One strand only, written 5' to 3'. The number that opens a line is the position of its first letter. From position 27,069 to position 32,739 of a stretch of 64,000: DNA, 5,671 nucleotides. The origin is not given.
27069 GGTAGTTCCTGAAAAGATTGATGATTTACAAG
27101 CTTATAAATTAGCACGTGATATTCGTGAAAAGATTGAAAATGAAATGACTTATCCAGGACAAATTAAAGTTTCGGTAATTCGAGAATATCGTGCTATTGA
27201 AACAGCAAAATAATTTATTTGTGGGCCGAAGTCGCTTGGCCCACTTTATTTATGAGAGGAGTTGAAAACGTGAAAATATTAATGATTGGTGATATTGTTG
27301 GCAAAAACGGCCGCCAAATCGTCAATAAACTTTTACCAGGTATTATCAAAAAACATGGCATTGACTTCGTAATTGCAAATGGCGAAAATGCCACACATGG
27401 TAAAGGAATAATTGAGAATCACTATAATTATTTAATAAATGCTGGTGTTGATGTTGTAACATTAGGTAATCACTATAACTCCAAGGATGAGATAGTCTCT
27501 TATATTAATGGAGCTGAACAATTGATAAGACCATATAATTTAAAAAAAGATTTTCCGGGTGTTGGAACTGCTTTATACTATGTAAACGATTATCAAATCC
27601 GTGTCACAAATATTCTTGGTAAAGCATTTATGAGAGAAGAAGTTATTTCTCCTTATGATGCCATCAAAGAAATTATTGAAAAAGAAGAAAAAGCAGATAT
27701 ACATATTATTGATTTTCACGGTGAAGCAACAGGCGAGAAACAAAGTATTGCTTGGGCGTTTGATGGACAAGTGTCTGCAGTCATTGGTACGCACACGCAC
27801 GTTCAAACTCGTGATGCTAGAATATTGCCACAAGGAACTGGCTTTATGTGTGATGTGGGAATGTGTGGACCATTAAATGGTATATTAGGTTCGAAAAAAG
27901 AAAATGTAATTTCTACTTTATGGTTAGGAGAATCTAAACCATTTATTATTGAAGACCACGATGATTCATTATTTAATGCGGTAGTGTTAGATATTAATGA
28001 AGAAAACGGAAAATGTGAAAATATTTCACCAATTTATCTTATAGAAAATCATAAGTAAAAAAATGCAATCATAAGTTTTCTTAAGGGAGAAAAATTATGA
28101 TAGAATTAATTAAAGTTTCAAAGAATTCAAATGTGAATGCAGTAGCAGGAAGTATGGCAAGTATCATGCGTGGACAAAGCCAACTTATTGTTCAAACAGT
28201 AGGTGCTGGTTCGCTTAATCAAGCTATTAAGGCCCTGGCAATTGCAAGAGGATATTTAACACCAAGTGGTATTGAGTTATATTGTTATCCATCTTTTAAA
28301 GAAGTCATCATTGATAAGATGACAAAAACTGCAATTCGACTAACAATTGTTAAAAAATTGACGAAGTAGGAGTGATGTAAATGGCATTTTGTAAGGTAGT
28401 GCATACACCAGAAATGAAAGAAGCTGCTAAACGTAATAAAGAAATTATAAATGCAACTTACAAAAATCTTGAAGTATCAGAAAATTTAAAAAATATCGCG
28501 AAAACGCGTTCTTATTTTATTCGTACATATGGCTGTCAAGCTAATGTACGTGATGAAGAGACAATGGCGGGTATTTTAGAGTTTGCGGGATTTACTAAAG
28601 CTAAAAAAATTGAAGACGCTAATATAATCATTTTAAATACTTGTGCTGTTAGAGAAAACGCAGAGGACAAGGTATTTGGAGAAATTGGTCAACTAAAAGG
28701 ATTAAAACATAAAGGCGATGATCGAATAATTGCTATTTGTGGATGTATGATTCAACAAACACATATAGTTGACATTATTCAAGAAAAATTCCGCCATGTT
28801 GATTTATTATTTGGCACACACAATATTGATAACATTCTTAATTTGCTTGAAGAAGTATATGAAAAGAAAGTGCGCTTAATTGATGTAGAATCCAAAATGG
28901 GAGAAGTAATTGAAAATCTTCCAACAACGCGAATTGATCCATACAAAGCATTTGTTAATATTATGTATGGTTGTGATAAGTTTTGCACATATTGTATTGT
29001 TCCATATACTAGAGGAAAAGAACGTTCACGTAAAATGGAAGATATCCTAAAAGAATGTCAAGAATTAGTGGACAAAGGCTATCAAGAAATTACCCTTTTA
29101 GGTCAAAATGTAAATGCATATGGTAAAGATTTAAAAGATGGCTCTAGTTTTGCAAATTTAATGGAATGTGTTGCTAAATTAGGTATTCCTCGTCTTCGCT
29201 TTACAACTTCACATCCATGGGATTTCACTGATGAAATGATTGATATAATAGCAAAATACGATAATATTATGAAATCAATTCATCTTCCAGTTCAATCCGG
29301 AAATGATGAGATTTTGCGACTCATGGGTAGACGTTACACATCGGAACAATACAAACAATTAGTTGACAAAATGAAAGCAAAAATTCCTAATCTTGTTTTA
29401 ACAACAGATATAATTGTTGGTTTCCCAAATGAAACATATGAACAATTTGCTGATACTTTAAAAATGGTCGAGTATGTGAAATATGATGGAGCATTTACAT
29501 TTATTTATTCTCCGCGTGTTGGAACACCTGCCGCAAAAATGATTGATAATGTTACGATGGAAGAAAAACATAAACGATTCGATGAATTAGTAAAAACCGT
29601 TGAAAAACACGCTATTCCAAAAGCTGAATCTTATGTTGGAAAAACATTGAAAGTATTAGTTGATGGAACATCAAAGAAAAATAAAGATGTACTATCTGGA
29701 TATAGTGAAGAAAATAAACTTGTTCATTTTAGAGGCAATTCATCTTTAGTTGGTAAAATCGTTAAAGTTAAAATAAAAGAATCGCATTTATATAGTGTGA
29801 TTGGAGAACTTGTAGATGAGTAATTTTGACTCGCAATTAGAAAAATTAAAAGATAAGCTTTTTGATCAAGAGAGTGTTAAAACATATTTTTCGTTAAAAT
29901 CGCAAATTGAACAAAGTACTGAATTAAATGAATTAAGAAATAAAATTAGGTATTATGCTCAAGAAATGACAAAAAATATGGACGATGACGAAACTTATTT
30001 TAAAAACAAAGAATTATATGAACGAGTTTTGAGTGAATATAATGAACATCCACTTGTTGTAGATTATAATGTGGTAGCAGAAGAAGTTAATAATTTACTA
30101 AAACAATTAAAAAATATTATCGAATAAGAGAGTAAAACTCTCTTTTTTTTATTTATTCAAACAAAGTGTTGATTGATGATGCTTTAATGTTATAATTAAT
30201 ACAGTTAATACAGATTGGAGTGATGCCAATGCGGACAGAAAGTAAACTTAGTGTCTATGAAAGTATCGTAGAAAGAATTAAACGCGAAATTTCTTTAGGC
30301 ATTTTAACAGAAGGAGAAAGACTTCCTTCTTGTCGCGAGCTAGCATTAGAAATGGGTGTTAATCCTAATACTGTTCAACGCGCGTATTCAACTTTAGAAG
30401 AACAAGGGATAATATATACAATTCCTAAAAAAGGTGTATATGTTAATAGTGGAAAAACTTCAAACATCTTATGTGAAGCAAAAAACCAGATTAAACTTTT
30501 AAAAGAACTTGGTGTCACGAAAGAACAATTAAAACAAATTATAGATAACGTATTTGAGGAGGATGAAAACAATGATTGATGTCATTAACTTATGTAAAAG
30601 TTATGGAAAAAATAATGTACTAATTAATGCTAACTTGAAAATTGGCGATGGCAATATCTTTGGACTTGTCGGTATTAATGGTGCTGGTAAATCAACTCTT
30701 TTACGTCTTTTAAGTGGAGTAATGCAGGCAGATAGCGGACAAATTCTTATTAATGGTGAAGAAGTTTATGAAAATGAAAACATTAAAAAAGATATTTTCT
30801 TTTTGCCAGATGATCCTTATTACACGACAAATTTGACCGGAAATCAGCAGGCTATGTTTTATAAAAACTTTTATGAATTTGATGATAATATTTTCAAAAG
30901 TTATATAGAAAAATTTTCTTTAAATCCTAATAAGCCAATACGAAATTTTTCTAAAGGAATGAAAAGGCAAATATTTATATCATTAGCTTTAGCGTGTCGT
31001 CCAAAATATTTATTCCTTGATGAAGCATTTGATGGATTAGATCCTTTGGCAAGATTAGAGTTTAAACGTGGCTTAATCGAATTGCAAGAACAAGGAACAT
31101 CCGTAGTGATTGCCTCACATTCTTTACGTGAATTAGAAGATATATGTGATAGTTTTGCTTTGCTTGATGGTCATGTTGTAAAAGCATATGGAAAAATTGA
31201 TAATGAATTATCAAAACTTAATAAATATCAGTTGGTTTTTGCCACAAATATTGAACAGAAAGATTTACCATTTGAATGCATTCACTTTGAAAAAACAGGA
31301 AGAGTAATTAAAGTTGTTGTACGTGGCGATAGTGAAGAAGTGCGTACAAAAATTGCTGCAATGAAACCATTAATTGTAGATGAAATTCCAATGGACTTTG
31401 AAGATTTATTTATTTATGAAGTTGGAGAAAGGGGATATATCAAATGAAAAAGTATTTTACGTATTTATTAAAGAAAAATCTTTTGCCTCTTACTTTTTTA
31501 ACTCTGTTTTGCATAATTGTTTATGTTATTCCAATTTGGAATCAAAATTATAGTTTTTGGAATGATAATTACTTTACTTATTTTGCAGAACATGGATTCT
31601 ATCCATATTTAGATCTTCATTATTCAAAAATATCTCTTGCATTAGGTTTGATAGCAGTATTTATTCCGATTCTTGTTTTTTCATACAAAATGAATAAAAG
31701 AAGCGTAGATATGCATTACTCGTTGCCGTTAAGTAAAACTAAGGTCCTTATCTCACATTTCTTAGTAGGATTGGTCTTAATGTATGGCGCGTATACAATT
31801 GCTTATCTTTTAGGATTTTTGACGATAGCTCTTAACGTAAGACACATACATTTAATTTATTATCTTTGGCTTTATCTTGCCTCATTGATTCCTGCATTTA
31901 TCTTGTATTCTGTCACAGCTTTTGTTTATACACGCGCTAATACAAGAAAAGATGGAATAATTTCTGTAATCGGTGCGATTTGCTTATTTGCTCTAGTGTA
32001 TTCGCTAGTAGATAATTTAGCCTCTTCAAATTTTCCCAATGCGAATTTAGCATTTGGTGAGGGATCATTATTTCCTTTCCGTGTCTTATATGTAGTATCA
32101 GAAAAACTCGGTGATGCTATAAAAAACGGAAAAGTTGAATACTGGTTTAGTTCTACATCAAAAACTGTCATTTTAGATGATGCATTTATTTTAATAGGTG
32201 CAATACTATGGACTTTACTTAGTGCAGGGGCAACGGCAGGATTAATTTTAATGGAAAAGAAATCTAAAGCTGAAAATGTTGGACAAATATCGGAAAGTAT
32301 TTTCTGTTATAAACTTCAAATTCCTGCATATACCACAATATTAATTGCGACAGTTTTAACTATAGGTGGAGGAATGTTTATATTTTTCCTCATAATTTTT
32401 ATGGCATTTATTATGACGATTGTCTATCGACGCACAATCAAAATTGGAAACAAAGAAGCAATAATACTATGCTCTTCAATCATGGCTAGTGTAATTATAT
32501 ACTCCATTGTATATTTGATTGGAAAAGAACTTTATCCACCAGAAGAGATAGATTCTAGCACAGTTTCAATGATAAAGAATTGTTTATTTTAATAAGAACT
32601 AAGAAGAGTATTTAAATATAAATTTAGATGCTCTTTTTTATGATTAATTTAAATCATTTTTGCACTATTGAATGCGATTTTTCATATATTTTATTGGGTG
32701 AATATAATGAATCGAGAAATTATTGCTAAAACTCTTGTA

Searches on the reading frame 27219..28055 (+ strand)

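Call 15: search_protein_families(library=pfam, proteins=[window:27219-28055:+])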
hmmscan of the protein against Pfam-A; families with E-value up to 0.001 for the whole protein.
window:27219-28055:+ (279 aa): 2 families
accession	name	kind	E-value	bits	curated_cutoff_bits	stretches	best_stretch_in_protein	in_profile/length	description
PF13277.11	YmdB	-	3.9e-93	311.8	27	1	21-272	1-253/253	YmdB-like protein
PF00149.33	Metallophos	-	7e-12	46.6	21.5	1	19-195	2-190/191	Calcineurin-like phosphoesterase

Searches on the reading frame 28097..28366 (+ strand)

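Call 15: search_protein_families(library=pfam, proteins=[window:28097-28366:+])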
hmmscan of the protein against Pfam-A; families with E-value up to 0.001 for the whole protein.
window:28097-28366:+ (90 aa): 1 family
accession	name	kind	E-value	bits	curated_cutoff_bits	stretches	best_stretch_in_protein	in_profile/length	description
PF04232.17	SpoVS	-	2.8e-29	101.1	24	1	3-84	1-82/83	Stage V sporulation protein S (SpoVS)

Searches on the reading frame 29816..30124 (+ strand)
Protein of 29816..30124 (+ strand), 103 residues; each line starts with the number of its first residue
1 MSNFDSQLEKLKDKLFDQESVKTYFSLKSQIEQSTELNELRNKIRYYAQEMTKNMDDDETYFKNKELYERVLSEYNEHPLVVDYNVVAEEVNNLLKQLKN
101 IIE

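Call 15: search_protein_families(library=pfam, proteins=[window:29816-30124:+])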
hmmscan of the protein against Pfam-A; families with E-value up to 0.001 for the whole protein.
window:29816-30124:+ (103 aa): 1 family
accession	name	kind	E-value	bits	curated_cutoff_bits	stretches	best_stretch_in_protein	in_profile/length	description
PF06133.16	Com_YlbF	-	1.6e-06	29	23.9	1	7-102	4-100/105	Control of competence regulator ComK, YlbF/YmcA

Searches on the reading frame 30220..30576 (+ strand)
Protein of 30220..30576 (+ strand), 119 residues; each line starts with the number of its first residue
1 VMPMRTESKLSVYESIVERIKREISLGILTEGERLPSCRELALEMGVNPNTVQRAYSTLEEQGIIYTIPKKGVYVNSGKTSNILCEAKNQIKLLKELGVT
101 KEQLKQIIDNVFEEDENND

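Call 15: search_protein_families(library=pfam, proteins=[window:30220-30576:+])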
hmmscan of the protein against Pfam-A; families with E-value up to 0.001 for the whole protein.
window:30220-30576:+ (119 aa): 8 families
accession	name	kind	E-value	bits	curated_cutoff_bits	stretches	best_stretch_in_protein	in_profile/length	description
PF00392.27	GntR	-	3.2e-17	62.4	27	1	13-75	2-64/64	Bacterial regulatory proteins, gntR family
PF13730.12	HTH_36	-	1e-05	25.6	25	1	35-65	25-55/55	Helix-turn-helix domain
PF08279.18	HTH_11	-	3.1e-05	24.2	25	1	37-73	17-54/55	HTH domain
PF16509.11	KORA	-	8.4e-05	23.1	26.7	1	82-114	25-57/84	TrfB plasmid transcriptional repressor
PF13412.12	HTH_24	-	0.00023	21.1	21.9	1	37-65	19-47/48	Winged helix-turn-helix DNA-binding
PF13545.12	HTH_Crp_2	-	0.00062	20.1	27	0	39-67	26-54/70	Crp-like helix-turn-helix domain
PF01325.25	Fe_dep_repress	-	0.00072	20.2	26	0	30-73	17-60/60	Iron dependent repressor, N-terminal DNA binding domain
PF14502.12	HTH_41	-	0.00084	19.2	25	0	31-66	2-37/48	Helix-turn-helix domain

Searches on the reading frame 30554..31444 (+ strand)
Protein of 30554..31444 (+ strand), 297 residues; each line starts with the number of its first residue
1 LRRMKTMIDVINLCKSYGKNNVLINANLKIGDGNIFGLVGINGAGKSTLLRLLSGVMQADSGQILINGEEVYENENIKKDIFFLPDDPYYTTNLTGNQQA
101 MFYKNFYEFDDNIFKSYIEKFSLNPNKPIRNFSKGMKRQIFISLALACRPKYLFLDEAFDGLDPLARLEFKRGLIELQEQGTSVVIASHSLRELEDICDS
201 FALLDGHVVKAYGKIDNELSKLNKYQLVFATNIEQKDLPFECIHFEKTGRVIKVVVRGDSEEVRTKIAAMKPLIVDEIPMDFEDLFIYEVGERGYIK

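Call 15: search_protein_families(library=pfam, proteins=[window:30554-31444:+])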
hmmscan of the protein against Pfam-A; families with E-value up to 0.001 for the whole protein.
window:30554-31444:+ (297 aa): 2 families
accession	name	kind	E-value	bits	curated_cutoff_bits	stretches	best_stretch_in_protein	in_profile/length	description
PF00005.33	ABC_tran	-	5.5e-24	85.7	25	1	25-159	3-136/137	ABC transporter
PF13304.12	AAA_21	-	8.1e-13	49.5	27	2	115-193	221-302/304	AAA domain, putative AbiEii toxin, Type IV TA system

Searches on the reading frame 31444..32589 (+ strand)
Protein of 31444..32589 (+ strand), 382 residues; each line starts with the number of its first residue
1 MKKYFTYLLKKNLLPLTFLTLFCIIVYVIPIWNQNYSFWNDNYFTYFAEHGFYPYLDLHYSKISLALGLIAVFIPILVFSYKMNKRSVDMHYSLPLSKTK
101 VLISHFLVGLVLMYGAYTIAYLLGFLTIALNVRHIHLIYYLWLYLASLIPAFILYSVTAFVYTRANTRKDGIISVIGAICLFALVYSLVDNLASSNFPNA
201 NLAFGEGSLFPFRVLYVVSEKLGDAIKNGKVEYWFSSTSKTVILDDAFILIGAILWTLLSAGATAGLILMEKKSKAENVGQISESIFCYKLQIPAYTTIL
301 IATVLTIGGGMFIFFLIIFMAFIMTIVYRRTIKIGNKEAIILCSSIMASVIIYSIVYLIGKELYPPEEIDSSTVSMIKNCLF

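Call 15: search_protein_families(library=pfam, proteins=[window:31444-32589:+])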
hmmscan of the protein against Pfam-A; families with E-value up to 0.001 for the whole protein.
window:31444-32589:+ (382 aa): 2 families
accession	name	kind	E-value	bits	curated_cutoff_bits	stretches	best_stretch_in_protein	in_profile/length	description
PF12679.13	ABC2_membrane_2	-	8.6e-08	32.2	27.2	1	61-190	72-203/283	ABC-2 family transporter protein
PF13346.12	ABC2_membrane_5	-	0.00015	21.8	25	1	64-219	39-196/205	ABC-2 family transporter protein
